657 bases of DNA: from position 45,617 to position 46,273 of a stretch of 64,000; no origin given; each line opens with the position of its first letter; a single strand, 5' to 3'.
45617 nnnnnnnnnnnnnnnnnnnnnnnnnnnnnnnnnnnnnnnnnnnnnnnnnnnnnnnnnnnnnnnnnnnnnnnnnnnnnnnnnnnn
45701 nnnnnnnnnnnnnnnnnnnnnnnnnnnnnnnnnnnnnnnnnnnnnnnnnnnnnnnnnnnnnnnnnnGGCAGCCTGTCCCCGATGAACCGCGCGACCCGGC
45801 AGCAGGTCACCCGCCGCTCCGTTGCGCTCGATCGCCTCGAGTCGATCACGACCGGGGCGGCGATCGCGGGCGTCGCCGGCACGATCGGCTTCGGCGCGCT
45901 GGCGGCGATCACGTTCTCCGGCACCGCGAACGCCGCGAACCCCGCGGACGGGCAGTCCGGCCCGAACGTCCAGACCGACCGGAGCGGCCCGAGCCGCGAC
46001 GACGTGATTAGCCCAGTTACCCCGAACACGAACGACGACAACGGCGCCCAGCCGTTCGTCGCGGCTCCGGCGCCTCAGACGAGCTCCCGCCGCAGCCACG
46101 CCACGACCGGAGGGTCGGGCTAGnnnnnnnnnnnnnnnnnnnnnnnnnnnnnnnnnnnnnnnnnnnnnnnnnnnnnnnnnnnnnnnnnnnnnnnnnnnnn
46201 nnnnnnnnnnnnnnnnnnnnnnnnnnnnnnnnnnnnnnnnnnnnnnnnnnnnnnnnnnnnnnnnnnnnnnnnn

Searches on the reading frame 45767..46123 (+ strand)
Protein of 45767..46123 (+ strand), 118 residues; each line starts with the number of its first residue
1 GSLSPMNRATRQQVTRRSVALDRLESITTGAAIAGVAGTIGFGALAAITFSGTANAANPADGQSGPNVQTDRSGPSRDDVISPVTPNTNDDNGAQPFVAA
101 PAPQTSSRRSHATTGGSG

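Call 4: search_protein_families(library=pfam, proteins=[window:45767-46123:+], max_evalue=0.1)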
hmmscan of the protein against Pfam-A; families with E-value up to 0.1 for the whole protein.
window:45767-46123:+ (118 aa): 1 family
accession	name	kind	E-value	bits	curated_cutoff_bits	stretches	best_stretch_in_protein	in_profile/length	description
PF21415.2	SMK1_alpha_su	-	0.062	13.6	27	0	23-47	5-29/62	SMK1 alpha subunit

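Call 6: search_protein_families(library=ncbifam, proteins=[window:45767-46123:+], max_evalue=1)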
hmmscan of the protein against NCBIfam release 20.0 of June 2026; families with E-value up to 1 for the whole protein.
window:45767-46123:+ (118 aa): 1 family
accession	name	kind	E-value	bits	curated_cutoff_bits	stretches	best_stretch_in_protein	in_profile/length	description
NF006295.0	PRK08482.1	equivalog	0.056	14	135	1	28-56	37-65/105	F0F1 ATP synthase subunit C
